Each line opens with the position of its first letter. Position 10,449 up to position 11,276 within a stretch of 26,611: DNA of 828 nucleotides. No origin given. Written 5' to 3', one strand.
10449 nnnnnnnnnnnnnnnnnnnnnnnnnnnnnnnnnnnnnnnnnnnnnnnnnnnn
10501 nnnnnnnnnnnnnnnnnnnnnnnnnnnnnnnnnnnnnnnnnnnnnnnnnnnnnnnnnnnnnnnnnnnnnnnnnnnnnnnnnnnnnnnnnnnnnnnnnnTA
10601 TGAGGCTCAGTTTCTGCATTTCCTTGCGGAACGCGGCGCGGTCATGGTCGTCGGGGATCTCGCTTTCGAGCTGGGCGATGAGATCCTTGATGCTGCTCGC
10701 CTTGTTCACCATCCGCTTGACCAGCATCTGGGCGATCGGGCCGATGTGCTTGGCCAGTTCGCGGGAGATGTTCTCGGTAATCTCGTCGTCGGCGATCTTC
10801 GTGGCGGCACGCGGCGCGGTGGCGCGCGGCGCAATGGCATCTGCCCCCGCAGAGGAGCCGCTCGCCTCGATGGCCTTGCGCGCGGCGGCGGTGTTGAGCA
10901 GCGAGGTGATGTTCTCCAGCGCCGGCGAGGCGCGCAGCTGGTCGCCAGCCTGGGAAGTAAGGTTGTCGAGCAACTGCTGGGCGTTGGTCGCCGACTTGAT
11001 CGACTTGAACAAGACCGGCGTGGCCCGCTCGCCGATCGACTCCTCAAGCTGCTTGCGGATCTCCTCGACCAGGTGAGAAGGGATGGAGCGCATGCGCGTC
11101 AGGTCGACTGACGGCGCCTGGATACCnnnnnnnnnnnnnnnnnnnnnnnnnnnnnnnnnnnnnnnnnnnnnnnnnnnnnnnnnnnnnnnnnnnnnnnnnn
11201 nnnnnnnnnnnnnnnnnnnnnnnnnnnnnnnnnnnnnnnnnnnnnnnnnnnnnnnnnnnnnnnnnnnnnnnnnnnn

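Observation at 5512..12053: Candidate redox-coupled Ser/Thr phospho-signalling module: two FHA-domain electron-transfer proteins convergent on an STPK + heme-sensor/HAMP pair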

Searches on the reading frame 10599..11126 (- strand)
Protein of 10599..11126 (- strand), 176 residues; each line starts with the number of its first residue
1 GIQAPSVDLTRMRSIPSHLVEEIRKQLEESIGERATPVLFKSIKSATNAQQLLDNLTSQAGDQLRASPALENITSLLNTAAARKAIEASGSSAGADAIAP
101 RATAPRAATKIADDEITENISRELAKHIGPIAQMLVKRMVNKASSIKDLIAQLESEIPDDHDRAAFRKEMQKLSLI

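Call 32: search_protein_families(library=pfam, proteins=[window:10599-11111:-], max_evalue=1)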
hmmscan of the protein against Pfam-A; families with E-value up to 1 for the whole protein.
seq(171 aa): 6 families
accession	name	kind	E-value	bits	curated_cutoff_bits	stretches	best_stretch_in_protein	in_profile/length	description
PF04286.17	DUF445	-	0.0042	17.5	33.8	1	6-149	101-233/368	Protein of unknown function (DUF445)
PF11725.13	AvrE_T3Es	-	0.014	13.1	24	1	3-151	1247-1394/1513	AvrE-family Type-III effector proteins (T3Es)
PF06078.17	DUF937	-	0.016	16.1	25.4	1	27-85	30-87/135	Bacterial protein of unknown function (DUF937)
PF15722.10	FAM153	-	0.076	13.7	27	1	23-64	56-97/114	FAM153 family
PF04719.20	TAFII28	-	0.18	12.3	27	1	104-163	28-86/86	hTAFII28-like protein conserved region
PF24531.2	ANC1_spectrin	-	0.62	10.9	27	0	115-155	58-92/95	Nuclear anchorage protein 1, spectrin repeat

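Call 63: find_homologous_proteins(query=window:10599-11126:-, max_evalue=0.001)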
Query seq(176 aa): 313 candidates shared short words with the query, none scored E <= 0.001.

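Call 73: search_protein_representatives(protein=window:10599-11126:-)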
Query: 176 residues. Proteins with E-value up to 0.001 (for the whole library): 921; up to 1e-10: 52; up to 1e-30: 0. The best 150 are listed.
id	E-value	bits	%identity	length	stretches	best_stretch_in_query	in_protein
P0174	2.5e-30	122.3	50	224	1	5-175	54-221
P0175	4.4e-29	118.3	49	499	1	5-176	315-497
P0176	1.2e-23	100.7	44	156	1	25-175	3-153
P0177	2.3e-21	93.2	44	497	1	6-172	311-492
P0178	1.7e-14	71.0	34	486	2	84-173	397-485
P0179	2.1e-14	70.7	37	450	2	79-170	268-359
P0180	2.1e-14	70.6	34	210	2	100-170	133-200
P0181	3.4e-14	70.0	35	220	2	94-170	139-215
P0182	8.7e-14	68.6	31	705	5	112-172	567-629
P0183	1.2e-13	68.2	35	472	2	97-173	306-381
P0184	1.3e-13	68.1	29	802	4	91-173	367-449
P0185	1.9e-13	67.6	37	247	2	101-170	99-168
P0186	2.5e-13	67.1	33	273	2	82-171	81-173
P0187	3.0e-13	66.9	31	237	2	87-172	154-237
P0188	4.6e-13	66.3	38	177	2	87-169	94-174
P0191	2.5e-12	63.9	33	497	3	100-166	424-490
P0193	4.9e-12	63.0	37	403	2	113-172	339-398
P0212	3.0e-11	60.4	36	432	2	84-171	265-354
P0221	7.8e-11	59.1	35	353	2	104-171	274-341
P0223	8.1e-11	59.0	34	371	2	93-167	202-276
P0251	5.8e-10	56.3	34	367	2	83-170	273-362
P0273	1.3e-09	55.1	30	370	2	91-171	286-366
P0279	1.6e-09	54.8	33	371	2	82-173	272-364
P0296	3.6e-09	53.7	37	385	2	111-170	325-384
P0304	4.5e-09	53.4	34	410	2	96-174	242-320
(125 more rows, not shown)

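Call 75: search_protein_families(library=pfam, alignment_id=A3, max_evalue=0.0001)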
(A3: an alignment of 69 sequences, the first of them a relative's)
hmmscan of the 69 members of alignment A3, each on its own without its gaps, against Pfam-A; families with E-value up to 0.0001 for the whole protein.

A. member 1, P0175 (499 aa): 4 families
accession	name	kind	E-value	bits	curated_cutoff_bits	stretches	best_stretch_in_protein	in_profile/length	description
PF00069.31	Pkinase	-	1e-37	130.4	31.7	1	16-291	1-259/263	Protein kinase domain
PF07714.23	PK_Tyr_Ser-Thr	-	8e-18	65.1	23.1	1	18-284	3-250/258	Protein tyrosine and serine/threonine kinase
PF03109.22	ABC1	-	7.9e-07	28.9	22.9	1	79-190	120-225/244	ABC1 atypical kinase-like domain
PF01636.29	APH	-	3.5e-06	27.4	23.2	0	154-182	171-200/239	Phosphotransferase enzyme family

B. families by the number of members that match (of 69 scanned): 13 families
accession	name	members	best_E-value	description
PF00069.31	Pkinase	52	8.6e-58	Protein kinase domain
PF07714.23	PK_Tyr_Ser-Thr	52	3.6e-40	Protein tyrosine and serine/threonine kinase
PF03109.22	ABC1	31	5.7e-09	ABC1 atypical kinase-like domain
PF01636.29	APH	22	5.1e-07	Phosphotransferase enzyme family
PF00211.25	Guanylate_cyc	6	2.4e-07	Adenylate and Guanylate cyclase catalytic domain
PF17667.7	Pkinase_fungal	2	6.6e-06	Fungal protein kinase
PF14531.12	Kinase-like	2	4.9e-05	Kinase-like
PF13676.11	TIR_2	1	5.5e-12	TIR domain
PF08357.16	SEFIR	1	1.2e-09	SEFIR domain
PF22106.1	NGO1945_C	1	3.5e-08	NGO1945 C-terminal domain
PF12022.14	COG2_C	1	6.6e-06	COG complex component, COG2, C-terminal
PF00656.27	Peptidase_C14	1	1.8e-05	Caspase domain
PF18371.6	FAD_SOX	1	6.6e-05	Flavin adenine dinucleotide (FAD)-dependent sulfhydryl oxidase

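Call 77: search_protein_families(library=pfam, proteins=[P0191, P0193, P0212, P0223, P0251, P0273, P0279, P0296, P0304, P0221], max_evalue=0.001)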
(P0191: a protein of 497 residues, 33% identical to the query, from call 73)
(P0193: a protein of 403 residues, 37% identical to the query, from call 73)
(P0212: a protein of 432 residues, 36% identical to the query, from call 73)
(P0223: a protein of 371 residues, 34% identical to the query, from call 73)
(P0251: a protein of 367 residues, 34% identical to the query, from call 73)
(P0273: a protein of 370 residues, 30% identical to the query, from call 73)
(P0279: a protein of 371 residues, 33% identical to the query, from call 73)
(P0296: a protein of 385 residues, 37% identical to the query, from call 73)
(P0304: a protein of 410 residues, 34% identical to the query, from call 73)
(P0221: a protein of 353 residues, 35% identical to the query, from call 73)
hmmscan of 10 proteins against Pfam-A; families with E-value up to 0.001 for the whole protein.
P0191 (497 aa): 0 families

P0193 (403 aa): 1 family
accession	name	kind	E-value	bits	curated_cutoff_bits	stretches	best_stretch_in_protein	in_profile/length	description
PF00211.25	Guanylate_cyc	-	3.9e-06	27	21.9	1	10-147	9-156/183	Adenylate and Guanylate cyclase catalytic domain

P0212 (432 aa): 1 family
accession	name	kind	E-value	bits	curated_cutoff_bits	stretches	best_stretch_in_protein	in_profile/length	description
PF00656.27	Peptidase_C14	-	1.8e-05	25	21.4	1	23-96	3-80/233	Caspase domain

P0223 (371 aa): 1 family
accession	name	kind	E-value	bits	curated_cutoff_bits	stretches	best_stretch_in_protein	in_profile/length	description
PF00211.25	Guanylate_cyc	-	0.00089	19.3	21.9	0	11-147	9-155/183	Adenylate and Guanylate cyclase catalytic domain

P0251 (367 aa): 1 family
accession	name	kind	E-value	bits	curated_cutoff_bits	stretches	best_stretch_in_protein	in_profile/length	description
PF00211.25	Guanylate_cyc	-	3.3e-06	27.2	21.9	1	64-136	82-156/183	Adenylate and Guanylate cyclase catalytic domain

P0273 (370 aa): 0 families

P0279 (371 aa): 1 family
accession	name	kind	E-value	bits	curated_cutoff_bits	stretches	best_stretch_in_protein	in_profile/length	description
PF00211.25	Guanylate_cyc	-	0.00012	22.2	21.9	1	83-147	90-156/183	Adenylate and Guanylate cyclase catalytic domain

P0296 (385 aa): 2 families
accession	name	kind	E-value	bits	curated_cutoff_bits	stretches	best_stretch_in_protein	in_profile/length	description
PF00211.25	Guanylate_cyc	-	2.4e-07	30.9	21.9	1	83-163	82-160/183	Adenylate and Guanylate cyclase catalytic domain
PF16415.11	CNOT1_CAF1_bind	-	0.00046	20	33.4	0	257-295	44-82/225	CCR4-NOT transcription complex subunit 1 CAF1-binding domain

P0304 (410 aa): 1 family
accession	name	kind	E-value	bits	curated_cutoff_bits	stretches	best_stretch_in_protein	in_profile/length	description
PF00211.25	Guanylate_cyc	-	0.00052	20.1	21.9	0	127-208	94-174/183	Adenylate and Guanylate cyclase catalytic domain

P0221 (353 aa): 1 family
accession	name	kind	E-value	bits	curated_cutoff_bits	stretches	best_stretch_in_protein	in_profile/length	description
PF00211.25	Guanylate_cyc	-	0.00017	21.7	21.9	1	31-154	29-161/183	Adenylate and Guanylate cyclase catalytic domain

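Call 78: find_encoding_contigs(protein=P0296, flank=5000, max_places=3)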
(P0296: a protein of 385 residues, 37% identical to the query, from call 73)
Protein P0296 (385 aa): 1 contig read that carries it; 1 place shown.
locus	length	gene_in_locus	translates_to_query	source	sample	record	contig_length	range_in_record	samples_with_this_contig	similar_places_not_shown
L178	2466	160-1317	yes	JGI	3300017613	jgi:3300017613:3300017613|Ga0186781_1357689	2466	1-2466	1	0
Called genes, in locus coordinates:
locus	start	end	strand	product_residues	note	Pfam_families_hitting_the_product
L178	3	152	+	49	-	PF00672:HAMP (weak)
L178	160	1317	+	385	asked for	PF00211:Guanylate_cyc (weak), PF26309:DUF8082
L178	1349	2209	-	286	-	PF00126:HTH_1, PF03466:LysR_substrate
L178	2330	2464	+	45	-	?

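Call 86: predict_structure(alignment_id=A4)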
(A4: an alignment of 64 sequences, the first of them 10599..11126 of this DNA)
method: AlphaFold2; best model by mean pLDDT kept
length: 176 residues; sequences in the alignment: 64
mean_pLDDT: 87.6   pTM: 0.49
mean pLDDT of the five models: 87.6, 87.4, 86.4, 85.3, 84.1
residues with pLDDT >= 90: 128; 70-90: 23; 50-70: 11; < 50: 14
segments of 3 or more residues with pLDDT < 50: 96-107
pLDDT, mean of each block of 10 residues (from residue 1): 77 93 96 96 96 95 88 95 86 51 49 86 97 95 93 97 97 90
secondary structure, 60 per line:
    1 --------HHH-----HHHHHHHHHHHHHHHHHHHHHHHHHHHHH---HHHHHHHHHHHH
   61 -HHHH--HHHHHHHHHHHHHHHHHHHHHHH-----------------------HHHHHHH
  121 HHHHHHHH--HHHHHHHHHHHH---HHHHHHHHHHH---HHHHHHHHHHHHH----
elements in order: H17-45 H49-60 H62-65 H68-90 H114-128 H131-142 H146-156 H160-172

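Call 88: fold_search(model_id=the predicted structure, library=pdb)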
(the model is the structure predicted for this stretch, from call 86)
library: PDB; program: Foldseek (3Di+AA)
matches with E <= 10: 29; with E <= 0.001: 0
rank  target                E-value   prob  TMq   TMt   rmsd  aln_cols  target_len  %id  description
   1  5a1q_A                2.0e+00  0.92  0.27  0.62   2.9        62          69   19  Crystal structure of Archaeoglobus fulgidus Af1502 (released 2015-10-07)
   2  5a1q_B                2.3e+00  0.89  0.27  0.62   3.0        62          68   19  Crystal structure of Archaeoglobus fulgidus Af1502 (released 2015-10-07)
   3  8bhf_n1               2.3e+00  0.08  0.21  0.16  20.3       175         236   12  Cryo-EM structure of stalled rabbit 80S ribosomes in complex with human CCR4-NOT and CNOT4 (released 2023-09-06)
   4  8huj_B                2.3e+00  0.06  0.16  0.12  19.8       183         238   12  Cryo-EM structure of the J-K-St region of EMCV IRES in complex with eIF4G-HEAT1 and eIF4A (released 2023-08-02)
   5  8j4x_A                3.0e+00  0.05  0.17  0.12  16.3       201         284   11  Structure of Mycobacterium tuberculosis NrdF2:NrdIcomplex (oxidised) determined at 3 angstrom resolution (released 2024-10-09)
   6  7z0s_G                3.5e+00  0.11  0.22  0.17  12.4        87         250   16  Structure of the Escherichia coli formate hydrogenlyase complex (anaerobic preparation, without formate dehydrogenase  (released 2022-09-28)
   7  6dv9_F                4.1e+00  0.07  0.21  0.22  21.1       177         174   10  Crystal structure of Mycobacterium tuberculosis transcription initiation complex(ECF sigma factor L) containing 5nt RN (released 2019-02-20)
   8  8j4x_D                5.0e+00  0.04  0.17  0.13  16.6       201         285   10  Structure of Mycobacterium tuberculosis NrdF2:NrdIcomplex (oxidised) determined at 3 angstrom resolution (released 2024-10-09)
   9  7x0s_E                5.2e+00  0.04  0.17  0.06  15.9       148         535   20  Human TRiC-tubulin-S3 (released 2023-04-12)
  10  8qq2_R                5.5e+00  0.41  0.26  0.42   5.3        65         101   18  RNAPII elongation complex bound to RECQ5 (released 2025-04-16)
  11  4er7                  5.5e+00  0.04  0.15  0.09  16.4       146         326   14  Crystal Structure of human DOT1L in complex with inhibitor SGC0947 (released 2012-05-16)
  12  5y0o_A                5.8e+00  0.12  0.20  0.10   5.7        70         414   14  Crystal structure of apo BsTmcAL (released 2018-07-18)
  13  7ttn_D                6.1e+00  0.04  0.15  0.05  16.2       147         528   19  The beta-tubulin folding intermediate II (released 2022-12-28)
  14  7nvn_H                6.7e+00  0.04  0.15  0.06  14.4       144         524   12  Human TRiC complex in closed state with nanobody and tubulin bound (released 2022-03-02)
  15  9lm8                  6.7e+00  0.02  0.16  0.10  14.3       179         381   13  Crystal structure of bvFP-Pfr21 (released 2026-01-28)
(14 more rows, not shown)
